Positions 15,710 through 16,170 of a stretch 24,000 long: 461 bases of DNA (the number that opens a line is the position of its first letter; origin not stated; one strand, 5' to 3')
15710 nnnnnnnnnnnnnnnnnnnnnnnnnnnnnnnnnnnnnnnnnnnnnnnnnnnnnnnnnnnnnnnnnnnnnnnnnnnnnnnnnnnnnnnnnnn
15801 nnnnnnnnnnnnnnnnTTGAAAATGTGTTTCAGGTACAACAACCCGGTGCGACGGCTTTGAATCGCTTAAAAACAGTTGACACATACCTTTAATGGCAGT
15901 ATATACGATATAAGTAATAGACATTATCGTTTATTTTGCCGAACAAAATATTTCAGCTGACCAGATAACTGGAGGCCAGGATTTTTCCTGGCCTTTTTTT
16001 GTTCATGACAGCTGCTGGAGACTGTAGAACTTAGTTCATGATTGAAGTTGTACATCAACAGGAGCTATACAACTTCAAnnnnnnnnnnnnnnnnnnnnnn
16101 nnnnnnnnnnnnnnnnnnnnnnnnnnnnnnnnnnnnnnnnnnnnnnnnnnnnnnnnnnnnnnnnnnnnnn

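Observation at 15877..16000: Copy C: promoter, structured leader, motif and terminator ahead of the Nfu-methyltransferase-nitrogenase-like operon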

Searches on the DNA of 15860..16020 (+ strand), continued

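Call 93: search_with_rna_model(model_id=R1, sources=[L131, L132], filters=off, max_evalue=5, show_alignments=6)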
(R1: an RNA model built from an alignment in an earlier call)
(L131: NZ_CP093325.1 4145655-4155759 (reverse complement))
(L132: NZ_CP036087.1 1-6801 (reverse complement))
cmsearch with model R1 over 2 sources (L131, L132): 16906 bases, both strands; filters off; matches with E-value up to 5: 4.
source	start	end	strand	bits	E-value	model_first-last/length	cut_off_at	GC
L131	5108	5139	+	27.3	1e-05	1-31/31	no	0.44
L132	4162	4193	+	27.3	1e-05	1-31/31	no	0.44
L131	2967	3007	+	7.3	3.2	1-31/31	no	0.46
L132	2019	2059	+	7.3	3.2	1-31/31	no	0.46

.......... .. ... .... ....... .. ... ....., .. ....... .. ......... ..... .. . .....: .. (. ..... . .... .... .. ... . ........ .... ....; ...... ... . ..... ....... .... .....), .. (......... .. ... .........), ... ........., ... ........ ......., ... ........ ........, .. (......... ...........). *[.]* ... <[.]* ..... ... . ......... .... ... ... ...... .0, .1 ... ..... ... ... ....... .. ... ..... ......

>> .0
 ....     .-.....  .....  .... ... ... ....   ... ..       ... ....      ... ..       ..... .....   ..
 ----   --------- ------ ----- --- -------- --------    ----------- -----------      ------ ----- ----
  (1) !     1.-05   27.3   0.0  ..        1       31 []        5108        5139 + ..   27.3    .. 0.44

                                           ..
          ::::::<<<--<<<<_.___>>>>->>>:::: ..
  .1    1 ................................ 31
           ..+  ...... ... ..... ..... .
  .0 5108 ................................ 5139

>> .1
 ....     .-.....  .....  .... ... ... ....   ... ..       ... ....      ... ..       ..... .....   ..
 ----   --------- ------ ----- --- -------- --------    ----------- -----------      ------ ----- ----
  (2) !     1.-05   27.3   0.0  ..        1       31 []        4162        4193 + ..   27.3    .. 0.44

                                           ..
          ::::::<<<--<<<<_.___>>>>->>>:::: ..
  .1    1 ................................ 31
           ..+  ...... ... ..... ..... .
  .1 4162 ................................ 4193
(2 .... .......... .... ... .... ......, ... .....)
